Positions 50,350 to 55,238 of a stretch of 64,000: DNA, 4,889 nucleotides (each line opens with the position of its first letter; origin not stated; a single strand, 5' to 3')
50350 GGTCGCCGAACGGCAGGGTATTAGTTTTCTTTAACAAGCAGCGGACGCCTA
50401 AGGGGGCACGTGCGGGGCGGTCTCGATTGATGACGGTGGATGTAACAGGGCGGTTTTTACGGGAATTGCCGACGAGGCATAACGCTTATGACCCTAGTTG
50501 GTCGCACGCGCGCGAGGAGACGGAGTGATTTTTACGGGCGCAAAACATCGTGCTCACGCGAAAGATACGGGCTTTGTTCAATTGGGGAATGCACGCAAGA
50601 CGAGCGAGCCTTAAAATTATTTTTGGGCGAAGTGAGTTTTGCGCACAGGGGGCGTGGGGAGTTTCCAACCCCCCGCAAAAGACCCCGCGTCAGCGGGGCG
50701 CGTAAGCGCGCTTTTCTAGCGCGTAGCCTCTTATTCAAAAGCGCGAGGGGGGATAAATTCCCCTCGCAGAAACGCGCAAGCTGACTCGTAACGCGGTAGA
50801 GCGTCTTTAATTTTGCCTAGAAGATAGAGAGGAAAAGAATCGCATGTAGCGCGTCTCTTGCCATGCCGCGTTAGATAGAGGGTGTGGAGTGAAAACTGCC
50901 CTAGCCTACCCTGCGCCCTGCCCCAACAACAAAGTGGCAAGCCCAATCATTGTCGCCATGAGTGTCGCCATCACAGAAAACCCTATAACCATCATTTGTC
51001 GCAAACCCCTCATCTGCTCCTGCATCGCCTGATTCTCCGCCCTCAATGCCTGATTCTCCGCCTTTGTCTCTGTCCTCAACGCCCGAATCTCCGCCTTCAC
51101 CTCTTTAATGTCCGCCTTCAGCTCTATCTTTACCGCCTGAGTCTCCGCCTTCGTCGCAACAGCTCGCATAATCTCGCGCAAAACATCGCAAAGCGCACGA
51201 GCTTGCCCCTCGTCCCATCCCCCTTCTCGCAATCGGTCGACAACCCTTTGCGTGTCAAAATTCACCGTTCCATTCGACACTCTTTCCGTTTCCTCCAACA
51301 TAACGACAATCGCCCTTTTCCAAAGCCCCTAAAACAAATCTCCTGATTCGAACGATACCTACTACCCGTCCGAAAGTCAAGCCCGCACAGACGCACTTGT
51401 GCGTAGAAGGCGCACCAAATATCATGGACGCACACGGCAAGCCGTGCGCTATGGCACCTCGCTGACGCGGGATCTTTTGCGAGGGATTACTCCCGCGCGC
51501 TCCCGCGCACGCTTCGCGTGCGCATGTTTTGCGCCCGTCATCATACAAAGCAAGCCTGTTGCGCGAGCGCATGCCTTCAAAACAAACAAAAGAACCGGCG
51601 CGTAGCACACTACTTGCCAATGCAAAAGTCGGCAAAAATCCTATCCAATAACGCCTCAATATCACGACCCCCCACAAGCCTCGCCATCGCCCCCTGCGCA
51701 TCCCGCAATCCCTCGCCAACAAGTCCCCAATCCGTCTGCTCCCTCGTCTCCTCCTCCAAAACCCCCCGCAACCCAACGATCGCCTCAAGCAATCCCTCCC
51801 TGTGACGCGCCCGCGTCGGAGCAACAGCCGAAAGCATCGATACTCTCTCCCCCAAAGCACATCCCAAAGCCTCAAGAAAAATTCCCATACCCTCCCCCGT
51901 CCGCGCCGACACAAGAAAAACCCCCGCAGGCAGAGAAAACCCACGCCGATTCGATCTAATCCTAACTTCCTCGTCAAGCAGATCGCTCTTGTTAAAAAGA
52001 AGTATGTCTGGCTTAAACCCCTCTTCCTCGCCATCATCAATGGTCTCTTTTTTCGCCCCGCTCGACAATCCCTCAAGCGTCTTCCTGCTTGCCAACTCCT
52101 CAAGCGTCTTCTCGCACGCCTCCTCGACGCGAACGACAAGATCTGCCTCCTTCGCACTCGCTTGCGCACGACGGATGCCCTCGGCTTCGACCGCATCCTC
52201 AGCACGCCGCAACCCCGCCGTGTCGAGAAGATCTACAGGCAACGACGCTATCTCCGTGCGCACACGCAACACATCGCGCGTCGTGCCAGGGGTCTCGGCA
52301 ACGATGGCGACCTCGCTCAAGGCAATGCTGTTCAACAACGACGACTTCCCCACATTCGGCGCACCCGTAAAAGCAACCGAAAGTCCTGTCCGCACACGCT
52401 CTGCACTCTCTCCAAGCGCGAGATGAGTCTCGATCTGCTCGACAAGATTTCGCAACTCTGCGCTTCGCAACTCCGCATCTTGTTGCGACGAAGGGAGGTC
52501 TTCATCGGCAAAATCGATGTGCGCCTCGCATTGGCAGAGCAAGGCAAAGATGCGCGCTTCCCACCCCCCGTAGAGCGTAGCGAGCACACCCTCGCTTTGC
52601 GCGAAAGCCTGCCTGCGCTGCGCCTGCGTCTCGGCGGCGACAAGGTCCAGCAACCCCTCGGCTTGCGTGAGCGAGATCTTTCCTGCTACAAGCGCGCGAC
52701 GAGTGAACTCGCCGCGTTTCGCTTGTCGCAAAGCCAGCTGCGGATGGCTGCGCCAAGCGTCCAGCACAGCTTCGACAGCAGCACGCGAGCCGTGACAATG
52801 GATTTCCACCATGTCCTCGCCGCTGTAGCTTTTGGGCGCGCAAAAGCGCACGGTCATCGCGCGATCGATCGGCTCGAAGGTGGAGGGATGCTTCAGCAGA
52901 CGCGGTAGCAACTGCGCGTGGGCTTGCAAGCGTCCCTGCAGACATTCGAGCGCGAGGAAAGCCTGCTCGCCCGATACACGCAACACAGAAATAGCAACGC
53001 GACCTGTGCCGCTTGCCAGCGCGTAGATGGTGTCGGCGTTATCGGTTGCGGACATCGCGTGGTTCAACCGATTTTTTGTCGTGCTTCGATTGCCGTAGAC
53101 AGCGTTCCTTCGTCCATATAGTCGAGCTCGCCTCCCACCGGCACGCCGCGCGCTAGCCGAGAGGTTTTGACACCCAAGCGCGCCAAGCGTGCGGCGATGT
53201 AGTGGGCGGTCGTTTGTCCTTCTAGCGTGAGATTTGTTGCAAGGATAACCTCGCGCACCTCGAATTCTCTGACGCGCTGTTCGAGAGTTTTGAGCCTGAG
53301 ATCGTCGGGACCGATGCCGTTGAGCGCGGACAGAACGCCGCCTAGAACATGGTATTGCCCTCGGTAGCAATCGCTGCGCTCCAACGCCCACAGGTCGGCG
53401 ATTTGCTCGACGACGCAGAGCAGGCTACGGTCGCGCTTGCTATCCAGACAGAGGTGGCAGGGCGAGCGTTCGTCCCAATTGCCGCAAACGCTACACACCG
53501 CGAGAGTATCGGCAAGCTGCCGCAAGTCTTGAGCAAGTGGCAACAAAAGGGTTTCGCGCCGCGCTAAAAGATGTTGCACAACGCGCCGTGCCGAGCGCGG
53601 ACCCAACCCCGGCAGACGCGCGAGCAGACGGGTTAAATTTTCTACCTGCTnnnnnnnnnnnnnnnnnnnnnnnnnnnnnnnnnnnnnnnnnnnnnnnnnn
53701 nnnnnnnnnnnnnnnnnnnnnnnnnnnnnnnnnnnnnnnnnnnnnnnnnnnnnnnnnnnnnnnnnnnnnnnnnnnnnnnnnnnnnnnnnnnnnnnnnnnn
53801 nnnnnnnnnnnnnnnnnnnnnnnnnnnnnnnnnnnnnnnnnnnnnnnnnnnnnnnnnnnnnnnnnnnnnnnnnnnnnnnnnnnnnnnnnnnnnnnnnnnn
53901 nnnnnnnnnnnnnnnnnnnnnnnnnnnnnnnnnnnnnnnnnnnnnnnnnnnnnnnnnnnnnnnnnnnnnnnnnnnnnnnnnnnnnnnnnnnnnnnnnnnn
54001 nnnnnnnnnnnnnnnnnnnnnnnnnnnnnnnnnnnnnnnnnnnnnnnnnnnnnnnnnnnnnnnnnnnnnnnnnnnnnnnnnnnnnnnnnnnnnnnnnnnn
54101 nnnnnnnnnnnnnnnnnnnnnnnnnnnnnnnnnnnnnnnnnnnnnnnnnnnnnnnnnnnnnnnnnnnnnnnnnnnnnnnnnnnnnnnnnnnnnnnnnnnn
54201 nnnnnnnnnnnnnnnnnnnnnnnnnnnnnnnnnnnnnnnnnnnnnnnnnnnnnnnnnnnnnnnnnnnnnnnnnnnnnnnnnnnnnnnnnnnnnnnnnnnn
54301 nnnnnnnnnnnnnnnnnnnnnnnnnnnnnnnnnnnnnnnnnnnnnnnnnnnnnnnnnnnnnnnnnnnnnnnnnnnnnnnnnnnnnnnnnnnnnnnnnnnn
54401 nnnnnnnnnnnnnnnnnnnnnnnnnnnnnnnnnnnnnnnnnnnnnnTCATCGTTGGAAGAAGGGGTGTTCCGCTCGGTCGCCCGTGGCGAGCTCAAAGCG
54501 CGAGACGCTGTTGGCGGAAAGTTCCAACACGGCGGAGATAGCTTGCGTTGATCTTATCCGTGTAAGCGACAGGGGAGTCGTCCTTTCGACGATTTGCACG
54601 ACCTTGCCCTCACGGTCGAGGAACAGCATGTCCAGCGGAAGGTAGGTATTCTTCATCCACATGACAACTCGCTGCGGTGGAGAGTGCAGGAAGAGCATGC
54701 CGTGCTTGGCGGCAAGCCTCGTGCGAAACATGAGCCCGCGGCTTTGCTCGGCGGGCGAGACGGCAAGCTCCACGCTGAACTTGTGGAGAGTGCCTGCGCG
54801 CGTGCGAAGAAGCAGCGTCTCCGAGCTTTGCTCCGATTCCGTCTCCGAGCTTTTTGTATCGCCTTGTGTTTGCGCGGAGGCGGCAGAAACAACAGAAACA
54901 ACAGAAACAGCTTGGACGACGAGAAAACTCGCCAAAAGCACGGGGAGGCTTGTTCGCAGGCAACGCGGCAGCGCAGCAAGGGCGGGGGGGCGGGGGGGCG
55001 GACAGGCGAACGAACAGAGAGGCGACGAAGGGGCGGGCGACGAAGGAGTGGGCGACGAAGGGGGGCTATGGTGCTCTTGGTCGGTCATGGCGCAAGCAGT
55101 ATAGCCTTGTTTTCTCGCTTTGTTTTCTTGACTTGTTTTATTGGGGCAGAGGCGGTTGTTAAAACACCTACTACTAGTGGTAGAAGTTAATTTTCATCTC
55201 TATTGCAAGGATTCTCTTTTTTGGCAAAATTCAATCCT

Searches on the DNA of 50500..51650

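Call 74: search_rna_families(source=window, start=50500, end=51650, threshold=evalue, max_evalue=1)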
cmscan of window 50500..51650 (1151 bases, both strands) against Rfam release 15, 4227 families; matches with E-value up to 1: 0.
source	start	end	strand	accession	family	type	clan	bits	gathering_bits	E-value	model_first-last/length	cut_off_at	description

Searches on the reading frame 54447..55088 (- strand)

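Call 50: search_protein_families(library=pfam, proteins=[window:54447-55088:-], max_evalue=0.00001)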
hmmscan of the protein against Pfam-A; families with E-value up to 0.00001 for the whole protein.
window:54447-55088:- (213 aa): 1 family
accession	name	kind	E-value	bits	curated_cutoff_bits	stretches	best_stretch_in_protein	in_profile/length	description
PF02643.20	DUF192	-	3e-29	101.5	27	1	104-207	1-95/96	Uncharacterized ACR, COG1430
